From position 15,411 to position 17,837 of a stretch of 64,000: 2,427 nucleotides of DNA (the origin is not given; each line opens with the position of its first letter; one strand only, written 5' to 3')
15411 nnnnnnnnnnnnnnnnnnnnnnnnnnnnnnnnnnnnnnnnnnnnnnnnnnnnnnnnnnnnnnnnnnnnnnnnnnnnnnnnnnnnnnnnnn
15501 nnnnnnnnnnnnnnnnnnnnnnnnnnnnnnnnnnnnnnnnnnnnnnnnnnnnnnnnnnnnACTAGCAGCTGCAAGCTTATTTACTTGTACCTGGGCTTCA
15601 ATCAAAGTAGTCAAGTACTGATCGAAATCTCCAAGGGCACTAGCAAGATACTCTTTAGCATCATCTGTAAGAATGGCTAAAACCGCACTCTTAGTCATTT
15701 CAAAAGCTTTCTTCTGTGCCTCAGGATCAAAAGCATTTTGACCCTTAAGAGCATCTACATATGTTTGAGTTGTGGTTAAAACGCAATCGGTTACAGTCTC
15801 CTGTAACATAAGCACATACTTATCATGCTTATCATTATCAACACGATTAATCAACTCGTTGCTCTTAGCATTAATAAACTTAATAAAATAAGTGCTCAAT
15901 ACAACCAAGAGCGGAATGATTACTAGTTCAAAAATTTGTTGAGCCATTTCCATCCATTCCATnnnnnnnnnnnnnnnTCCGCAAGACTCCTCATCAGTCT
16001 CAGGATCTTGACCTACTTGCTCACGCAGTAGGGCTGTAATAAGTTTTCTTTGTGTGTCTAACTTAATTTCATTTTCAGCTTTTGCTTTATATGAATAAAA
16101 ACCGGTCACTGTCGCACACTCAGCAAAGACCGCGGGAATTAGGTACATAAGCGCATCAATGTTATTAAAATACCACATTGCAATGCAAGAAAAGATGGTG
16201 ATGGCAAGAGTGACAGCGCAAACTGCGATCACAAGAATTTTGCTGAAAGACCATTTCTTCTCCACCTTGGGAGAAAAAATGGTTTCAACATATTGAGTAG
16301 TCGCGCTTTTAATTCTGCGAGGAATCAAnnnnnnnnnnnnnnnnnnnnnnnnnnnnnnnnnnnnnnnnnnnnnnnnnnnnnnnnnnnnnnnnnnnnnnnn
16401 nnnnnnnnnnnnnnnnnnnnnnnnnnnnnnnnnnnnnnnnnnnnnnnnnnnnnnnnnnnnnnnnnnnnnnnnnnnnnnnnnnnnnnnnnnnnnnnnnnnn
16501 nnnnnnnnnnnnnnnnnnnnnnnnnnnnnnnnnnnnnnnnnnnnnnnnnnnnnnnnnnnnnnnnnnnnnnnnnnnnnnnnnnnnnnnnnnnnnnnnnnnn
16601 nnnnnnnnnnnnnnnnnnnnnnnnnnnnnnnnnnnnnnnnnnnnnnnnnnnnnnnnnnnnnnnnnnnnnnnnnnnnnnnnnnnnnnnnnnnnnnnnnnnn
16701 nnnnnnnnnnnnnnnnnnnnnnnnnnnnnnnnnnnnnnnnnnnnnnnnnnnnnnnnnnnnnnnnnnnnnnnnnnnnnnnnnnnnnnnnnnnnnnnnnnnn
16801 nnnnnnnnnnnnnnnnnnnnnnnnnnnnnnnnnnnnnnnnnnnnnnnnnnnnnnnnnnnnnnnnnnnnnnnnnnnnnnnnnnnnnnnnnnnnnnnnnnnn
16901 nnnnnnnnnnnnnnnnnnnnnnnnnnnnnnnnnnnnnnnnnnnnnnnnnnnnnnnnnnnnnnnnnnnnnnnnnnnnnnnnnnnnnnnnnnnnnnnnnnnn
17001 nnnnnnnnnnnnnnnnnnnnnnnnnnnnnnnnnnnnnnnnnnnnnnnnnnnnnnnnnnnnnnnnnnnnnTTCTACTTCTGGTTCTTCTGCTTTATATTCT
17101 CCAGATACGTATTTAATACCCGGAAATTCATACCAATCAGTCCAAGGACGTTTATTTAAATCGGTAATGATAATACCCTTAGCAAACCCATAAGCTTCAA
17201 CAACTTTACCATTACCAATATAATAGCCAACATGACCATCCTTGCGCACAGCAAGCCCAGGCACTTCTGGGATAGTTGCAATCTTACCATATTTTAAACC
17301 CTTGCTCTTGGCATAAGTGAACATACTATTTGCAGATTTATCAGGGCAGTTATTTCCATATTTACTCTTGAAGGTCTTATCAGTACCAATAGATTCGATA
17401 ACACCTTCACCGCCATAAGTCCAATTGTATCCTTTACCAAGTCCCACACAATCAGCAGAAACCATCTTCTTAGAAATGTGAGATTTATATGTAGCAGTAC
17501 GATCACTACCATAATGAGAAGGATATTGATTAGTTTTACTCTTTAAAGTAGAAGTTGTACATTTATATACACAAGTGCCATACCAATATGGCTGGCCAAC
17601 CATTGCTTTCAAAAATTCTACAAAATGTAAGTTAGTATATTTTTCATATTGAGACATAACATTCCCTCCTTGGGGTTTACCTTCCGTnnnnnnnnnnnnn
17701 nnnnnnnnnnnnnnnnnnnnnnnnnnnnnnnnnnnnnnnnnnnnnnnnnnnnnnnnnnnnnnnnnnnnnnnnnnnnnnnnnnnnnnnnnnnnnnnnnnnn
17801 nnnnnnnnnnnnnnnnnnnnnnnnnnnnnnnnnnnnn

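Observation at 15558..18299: Lysis cassette with an unusual SpoIID + NlpC/P60 + 2xPG-binding endolysin whose expression needs amber suppression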

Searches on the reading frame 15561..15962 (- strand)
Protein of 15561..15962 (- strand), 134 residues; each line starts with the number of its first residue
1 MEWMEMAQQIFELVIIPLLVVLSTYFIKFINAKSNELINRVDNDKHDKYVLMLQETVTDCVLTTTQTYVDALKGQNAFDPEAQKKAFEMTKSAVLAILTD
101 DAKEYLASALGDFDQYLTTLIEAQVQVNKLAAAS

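Call 8: search_protein_families(library=pfam, max_evalue=0.01, proteins=[window:15561-15962:-])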
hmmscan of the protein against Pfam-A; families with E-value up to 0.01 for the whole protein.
seq(134 aa): 0 families

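Call 9: search_protein_families(library=phrogs, max_evalue=0.01, proteins=[window:15561-15962:-])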
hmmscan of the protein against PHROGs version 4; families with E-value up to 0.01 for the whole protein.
seq(134 aa): 2 families
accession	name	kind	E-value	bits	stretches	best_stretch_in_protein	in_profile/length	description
phrog_13712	-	lysis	8.7e-32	111.5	1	4-133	2-134/175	holin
phrog_36209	-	lysis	5.8e-06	27.5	1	13-126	19-139/162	holin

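Call 73: search_protein_families(library=ncbifam, max_evalue=0.01, proteins=[window:15561-15962:-])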
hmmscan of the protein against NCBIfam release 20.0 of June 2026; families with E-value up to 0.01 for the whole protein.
seq(134 aa): 1 family
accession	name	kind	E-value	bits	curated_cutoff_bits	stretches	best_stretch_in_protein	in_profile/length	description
NF047854.1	LIC10774_subfam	equivalog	0.0019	17.2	380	1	8-115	2-105/358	LIC10774/LIC10365 family surface protein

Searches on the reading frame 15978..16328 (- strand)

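Call 8: search_protein_families(library=pfam, max_evalue=0.01, proteins=[window:15978-16328:-])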
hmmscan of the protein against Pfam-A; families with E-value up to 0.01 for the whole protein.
seq(117 aa): 2 families
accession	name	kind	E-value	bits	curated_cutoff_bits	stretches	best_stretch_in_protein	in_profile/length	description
PF00335.26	Tetraspanin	-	0.0025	18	32.1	1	21-94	38-114/225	Tetraspanin family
PF01943.22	Polysacc_synt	-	0.0072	16.2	28.2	1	24-102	133-209/274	Polysaccharide biosynthesis protein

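Call 9: search_protein_families(library=phrogs, max_evalue=0.01, proteins=[window:15978-16328:-])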
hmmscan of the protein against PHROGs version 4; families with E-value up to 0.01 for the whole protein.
seq(117 aa): 2 families
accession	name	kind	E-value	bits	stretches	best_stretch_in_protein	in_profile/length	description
phrog_17876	-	unknown function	1.2e-21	78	1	22-91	42-111/126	-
phrog_37691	-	unknown function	2.5e-05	25.4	1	21-91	40-108/127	-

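Call 73: search_protein_families(library=ncbifam, max_evalue=0.01, proteins=[window:15978-16328:-])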
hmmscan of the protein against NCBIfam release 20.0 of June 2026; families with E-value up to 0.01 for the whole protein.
seq(117 aa): 1 family
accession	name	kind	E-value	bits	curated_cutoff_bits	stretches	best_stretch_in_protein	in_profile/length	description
NF007311.0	PRK09796.1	equivalog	0.0062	15.1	722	1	9-66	233-287/485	PTS cellobiose/arbutin/salicin transporter subunit IIBC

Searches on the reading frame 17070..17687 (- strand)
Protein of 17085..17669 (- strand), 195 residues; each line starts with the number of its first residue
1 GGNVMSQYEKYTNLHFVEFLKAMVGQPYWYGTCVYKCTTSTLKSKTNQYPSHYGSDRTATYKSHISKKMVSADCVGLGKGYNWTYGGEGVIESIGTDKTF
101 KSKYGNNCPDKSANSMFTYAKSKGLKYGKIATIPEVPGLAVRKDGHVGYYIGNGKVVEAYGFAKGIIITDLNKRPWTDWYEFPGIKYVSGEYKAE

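Call 11: search_protein_families(library=pfam, max_evalue=10, proteins=[window:17085-17669:-])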
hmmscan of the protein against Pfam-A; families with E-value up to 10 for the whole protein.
seq(195 aa): 1 family
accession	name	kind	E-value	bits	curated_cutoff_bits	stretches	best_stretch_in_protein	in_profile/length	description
PF00877.26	NLPC_P60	-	0.003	18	23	1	142-180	63-100/105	NlpC/P60 family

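Call 20: search_solved_structures(query=A1, max_evalue=1, show_alignments=3)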
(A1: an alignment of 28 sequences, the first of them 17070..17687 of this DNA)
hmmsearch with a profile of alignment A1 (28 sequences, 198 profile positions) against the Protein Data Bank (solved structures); distinct sequences matched with E-value up to 1: 9.
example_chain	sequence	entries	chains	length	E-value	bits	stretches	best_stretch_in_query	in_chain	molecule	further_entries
7cfl_A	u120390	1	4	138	0.0038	19.8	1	76-180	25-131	Putative cell wall hydrolase phosphatase-associated protein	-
1h4u_A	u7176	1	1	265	0.045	16.3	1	121-169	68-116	NIDOGEN-1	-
1gl4_A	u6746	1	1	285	0.05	16.2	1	121-169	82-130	NIDOGEN-1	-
2k1g_A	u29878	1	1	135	0.27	13.8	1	145-181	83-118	Lipoprotein spr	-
7v6s_A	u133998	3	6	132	0.27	13.8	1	145-181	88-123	Murein DD-endopeptidase MepS/Murein LD-carboxypeptidase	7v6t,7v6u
8xud_I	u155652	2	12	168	0.39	13.3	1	145-181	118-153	Murein DD-endopeptidase MepS/Murein LD-carboxypeptidase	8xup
8wt3_A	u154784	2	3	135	0.46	13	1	142-178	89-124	Peptidoglycan DL-endopeptidase CwlO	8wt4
23tz_A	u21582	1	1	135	0.47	13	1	142-178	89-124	Peptidoglycan DL-endopeptidase CwlO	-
2vy1_A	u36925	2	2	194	0.61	12.6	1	99-127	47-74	PROTEIN LEAFY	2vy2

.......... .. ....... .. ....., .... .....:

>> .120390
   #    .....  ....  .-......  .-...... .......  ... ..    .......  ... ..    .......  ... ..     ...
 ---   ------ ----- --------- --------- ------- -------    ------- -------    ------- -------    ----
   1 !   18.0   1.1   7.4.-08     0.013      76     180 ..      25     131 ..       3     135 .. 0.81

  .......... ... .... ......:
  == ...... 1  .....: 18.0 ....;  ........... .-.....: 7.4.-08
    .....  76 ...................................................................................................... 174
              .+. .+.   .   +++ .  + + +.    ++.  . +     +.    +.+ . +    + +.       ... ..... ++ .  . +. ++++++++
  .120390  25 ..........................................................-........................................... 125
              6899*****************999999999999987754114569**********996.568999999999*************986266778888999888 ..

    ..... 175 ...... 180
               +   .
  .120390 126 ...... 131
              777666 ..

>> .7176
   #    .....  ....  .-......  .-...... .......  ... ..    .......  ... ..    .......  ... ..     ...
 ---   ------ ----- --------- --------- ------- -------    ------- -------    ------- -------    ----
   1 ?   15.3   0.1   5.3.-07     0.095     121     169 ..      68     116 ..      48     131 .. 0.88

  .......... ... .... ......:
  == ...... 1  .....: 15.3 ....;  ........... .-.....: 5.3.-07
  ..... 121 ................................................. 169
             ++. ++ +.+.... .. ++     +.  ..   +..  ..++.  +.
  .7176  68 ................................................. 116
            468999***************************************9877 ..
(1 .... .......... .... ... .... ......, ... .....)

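Call 24: predict_structure(alignment_id=A1)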
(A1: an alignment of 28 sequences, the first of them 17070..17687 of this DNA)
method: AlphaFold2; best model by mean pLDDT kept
length: 206 residues; sequences in the alignment: 28
mean_pLDDT: 90.7   pTM: 0.87
mean pLDDT of the five models: 90.7, 89.8, 89.6, 89.4, 88.7
residues with pLDDT >= 90: 174; 70-90: 8; 50-70: 10; < 50: 14
segments of 3 or more residues with pLDDT < 50: 1-9, 202-206
pLDDT, mean of each block of 10 residues (from residue 1): 39 83 97 97 97 96 96 98 98 94 91 93 97 98 97 97 97 98 98 78 47
secondary structure, 60 per line:
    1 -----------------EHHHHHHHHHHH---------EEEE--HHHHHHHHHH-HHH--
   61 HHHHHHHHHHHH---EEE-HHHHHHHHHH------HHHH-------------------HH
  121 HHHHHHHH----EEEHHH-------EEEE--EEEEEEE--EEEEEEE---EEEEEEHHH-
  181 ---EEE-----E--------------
elements in order: H19-29 E39-42 H45-54 H61-72 E76-78 H80-89 H96-99 H119-128 E133-135 E146-149 E152-158 E161-167 E171-176 E184-186

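Call 27: fold_search(model_id=the predicted structure, library=pdb)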
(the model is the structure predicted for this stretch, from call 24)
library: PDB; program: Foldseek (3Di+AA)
matches with E <= 10: 121; with E <= 0.001: 3
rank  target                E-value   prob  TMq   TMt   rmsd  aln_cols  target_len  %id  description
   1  3pbi                  5.6e-04  1.00  0.42  0.43   9.0       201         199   19  Structure of the peptidoglycan hydrolase RipB (Rv1478) from Mycobacterium tuberculosis at 1.6 resolution (released 2011-08-31)
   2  7cfl_B                9.2e-04  1.00  0.41  0.64   5.3       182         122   18  X-ray structure of autolysin Acd24020 catalytic domain from Clostridium difficile (released 2020-11-25)
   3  7cfl_A                9.8e-04  1.00  0.39  0.59   5.6       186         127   17  X-ray structure of autolysin Acd24020 catalytic domain from Clostridium difficile (released 2020-11-25)
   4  6biq_A                1.3e-03  1.00  0.39  0.31   6.6       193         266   16  Structure of NlpC2 from Trichomonas vaginalis (released 2018-11-07)
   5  6biq_D                1.6e-03  1.00  0.43  0.35   6.3       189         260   15  Structure of NlpC2 from Trichomonas vaginalis (released 2018-11-07)
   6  6bim                  1.9e-03  1.00  0.39  0.30   6.9       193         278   16  Structure of NlpC1 from Trichomonas vaginalis (released 2018-11-07)
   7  8v3w_H                3.3e-03  1.00  0.41  0.16   6.6       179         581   18  CryoEM Structure of Diffocin - precontracted - Baseplate - focused refinement on triplex region (released 2024-08-28)
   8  8xud_K                3.3e-03  0.95  0.29  0.40  11.7       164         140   20  Crystal structure of adaptor NlpI in complex with endopeptidase MepS and PDZ-protease Prc (released 2024-06-05)
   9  3i86_A                4.0e-03  1.00  0.41  0.58   6.7       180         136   17  Crystal structure of the P60 Domain from M. avium subspecies paratuberculosis antigen MAP1204 (released 2010-07-21)
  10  8xup_G                5.1e-03  0.95  0.31  0.41  10.6       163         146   15  Crystal structure of lipoprotein NlpI in complex with MepS (released 2024-06-05)
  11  8xud_J                5.1e-03  0.94  0.30  0.39  10.9       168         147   17  Crystal structure of adaptor NlpI in complex with endopeptidase MepS and PDZ-protease Prc (released 2024-06-05)
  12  6biq_B                5.7e-03  1.00  0.42  0.34   6.3       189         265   15  Structure of NlpC2 from Trichomonas vaginalis (released 2018-11-07)
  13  7v6t_A                5.7e-03  0.92  0.29  0.43  10.8       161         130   18  Crystal structure of bacterial peptidase (released 2022-08-24)
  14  8xup_E                6.9e-03  0.97  0.31  0.44   9.9       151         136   18  Crystal structure of lipoprotein NlpI in complex with MepS (released 2024-06-05)
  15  7v6t_B                7.3e-03  0.97  0.31  0.49   9.7       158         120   18  Crystal structure of bacterial peptidase (released 2022-08-24)
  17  8er5_B                1.7e-02  0.99  0.34  0.55   7.2       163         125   16  Crystal Structure of NlpC/P60 domain from Clostridium innocuum NlpC/P60 domain-containing protein CI_01448. (released 2023-10-18)
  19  8er5_A                1.8e-02  1.00  0.38  0.59   6.5       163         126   16  Crystal Structure of NlpC/P60 domain from Clostridium innocuum NlpC/P60 domain-containing protein CI_01448. (released 2023-10-18)
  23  3i86_B                3.0e-02  0.97  0.44  0.61   5.1       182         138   18  Crystal structure of the P60 Domain from M. avium subspecies paratuberculosis antigen MAP1204 (released 2010-07-21)
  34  4xcm_A                6.6e-02  0.75  0.23  0.26   7.2       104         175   21  Crystal structure of the putative NlpC/P60 D,L endopeptidase from T. thermophilus (released 2015-01-14)
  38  4xcm_B                1.4e-01  0.63  0.23  0.22   7.2       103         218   20  Crystal structure of the putative NlpC/P60 D,L endopeptidase from T. thermophilus (released 2015-01-14)
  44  3h41                  3.6e-01  0.60  0.31  0.22   5.9       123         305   15  CRYSTAL STRUCTURE OF A NLPC/P60 FAMILY PROTEIN (BCE_2878) FROM BACILLUS CEREUS ATCC 10987 AT 1.79 A RESOLUTION (released 2009-05-05)
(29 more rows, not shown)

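Call 37: find_related_loci(query=A1, collection=viral_contigs, flank=10000)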
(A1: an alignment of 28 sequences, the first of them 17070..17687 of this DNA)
Query A1 (206 aa) in viral_contigs; peptide patterns used: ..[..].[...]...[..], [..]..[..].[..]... (x = any residue, [..] = any of these).
404 stretches matched a pattern; 341 encode a relative of the query (tblastn E <= 1e-3); the best 80 are kept; 80 distinct loci.
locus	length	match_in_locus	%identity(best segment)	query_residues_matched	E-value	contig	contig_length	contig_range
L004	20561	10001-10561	67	18-206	1e-79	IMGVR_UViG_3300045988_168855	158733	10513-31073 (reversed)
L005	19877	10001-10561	64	17-203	1e-75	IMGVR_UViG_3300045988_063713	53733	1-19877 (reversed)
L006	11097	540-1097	64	17-203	1e-75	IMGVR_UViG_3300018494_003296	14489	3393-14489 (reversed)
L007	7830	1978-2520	64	17-196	5e-75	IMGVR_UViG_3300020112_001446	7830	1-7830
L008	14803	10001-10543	64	17-196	7e-75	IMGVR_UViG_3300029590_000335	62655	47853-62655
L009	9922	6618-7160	64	17-196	9e-75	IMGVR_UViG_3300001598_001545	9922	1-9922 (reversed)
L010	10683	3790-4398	58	7-206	2e-74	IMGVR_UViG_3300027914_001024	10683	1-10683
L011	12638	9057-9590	62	17-193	4e-74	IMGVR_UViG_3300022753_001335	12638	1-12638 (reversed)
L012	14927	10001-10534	62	17-193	4e-74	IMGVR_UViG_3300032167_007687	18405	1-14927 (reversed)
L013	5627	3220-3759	63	15-193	7e-74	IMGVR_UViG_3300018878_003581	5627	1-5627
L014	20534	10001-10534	64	17-193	1e-73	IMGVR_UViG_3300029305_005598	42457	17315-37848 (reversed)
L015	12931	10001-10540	63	15-193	1e-73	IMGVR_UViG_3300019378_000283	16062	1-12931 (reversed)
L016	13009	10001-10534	64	17-193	1e-73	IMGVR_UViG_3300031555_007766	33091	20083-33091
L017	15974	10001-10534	62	17-193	3e-73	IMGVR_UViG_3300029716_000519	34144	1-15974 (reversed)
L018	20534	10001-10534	62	17-193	3e-73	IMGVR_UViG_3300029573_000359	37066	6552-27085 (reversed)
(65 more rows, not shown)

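Call 50: find_related_loci(query=A1, collection=genome_contigs, flank=6000)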
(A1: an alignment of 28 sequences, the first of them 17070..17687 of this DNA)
Query A1 (206 aa) in genome_contigs; peptide patterns used: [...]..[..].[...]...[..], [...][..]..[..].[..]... (x = any residue, [..] = any of these).
590 stretches matched a pattern; 497 encode a relative of the query (tblastn E <= 1e-3); the best 80 are kept; 80 distinct loci.
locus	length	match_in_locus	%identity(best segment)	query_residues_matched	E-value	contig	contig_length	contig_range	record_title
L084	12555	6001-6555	64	19-205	7e-78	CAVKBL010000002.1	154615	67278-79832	Lachnospiraceae bacterium isolate H07689-L1_cleanbin_000014 genome assembly, contig: Spades_H07689-L1_contig_15, whole g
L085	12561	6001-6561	64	18-206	1e-75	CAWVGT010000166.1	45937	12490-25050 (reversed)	MAG: Candidatus Fimadaptatus sp. isolate metabat2_coassembly_bwa.883 MAG genome assembly, contig: k87_3879032, whole gen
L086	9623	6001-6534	63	17-193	2e-74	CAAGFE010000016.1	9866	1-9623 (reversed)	MAG TPA_asm: Clostridia bacterium, isolate HGM11610, WGS project CAAGFE010000000 data, contig: SRS476193_30_k119_37628,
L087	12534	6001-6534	65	17-193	4e-74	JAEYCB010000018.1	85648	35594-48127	MAG: Bacillota bacterium isolate OH_HFB_105 k127_1578121, whole genome shotgun sequence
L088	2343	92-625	65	17-193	8e-76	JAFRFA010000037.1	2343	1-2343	MAG: Mogibacterium sp. isolate RGIG2410 Goat_Ileum-6__c34814, whole genome shotgun sequence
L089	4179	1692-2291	59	8-206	5e-74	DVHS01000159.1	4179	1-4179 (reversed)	MAG TPA_asm: Candidatus Egerieenecus merdigallinarum isolate ChiSxjej2B14-4419 ChiSxjej2B14M5__C240999_L4179_SRR6323376,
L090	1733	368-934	60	17-206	7e-77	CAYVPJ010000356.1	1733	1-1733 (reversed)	MAG TPA_asm: uncultured Oscillospiraceae bacterium isolate SRP192927_co6_234 genome assembly, contig: NODE_216683_length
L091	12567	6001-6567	59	17-206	9e-73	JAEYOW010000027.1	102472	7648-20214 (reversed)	MAG: Bacillota bacterium isolate OH_CBB_167 k127_937551, whole genome shotgun sequence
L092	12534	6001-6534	62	17-193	1e-72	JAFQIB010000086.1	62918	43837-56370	MAG: Clostridia bacterium isolate RGIG1839 Goat_Cecum-5__c1706, whole genome shotgun sequence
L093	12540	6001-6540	62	15-193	3e-72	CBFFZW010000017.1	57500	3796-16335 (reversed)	MAG: uncultured Christensenellales bacterium isolate ena-SAMPLE-TAB-24-07-2025-15:39:17:979-14983 genome assembly, conti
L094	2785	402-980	59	7-196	1e-72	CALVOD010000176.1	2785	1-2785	MAG: uncultured Clostridia bacterium isolate BRZ_AB__bin25 genome assembly, contig: BRZ_AB__NODE_40772_length_2785_cov_3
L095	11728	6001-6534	61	17-193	2e-71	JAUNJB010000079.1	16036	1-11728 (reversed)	MAG: Clostridia bacterium isolate S29M_St_26 NODE_1341_length_16036_cov_9.693699, whole genome shotgun sequence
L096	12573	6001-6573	60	17-204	2e-71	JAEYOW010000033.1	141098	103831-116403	MAG: Bacillota bacterium isolate OH_CBB_167 k127_1708790, whole genome shotgun sequence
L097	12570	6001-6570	59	17-205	3e-71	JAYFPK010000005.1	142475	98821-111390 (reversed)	MAG: Candidatus Limiplasma sp. isolate CA_117 c_CA_000000011560, whole genome shotgun sequence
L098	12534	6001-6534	61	17-193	4e-71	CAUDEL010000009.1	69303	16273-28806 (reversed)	MAG TPA_asm: uncultured Eubacteriales bacterium isolate ERR9578194_bin.15_MetaWRAP_v1.3_MAG genome assembly, contig: ERZ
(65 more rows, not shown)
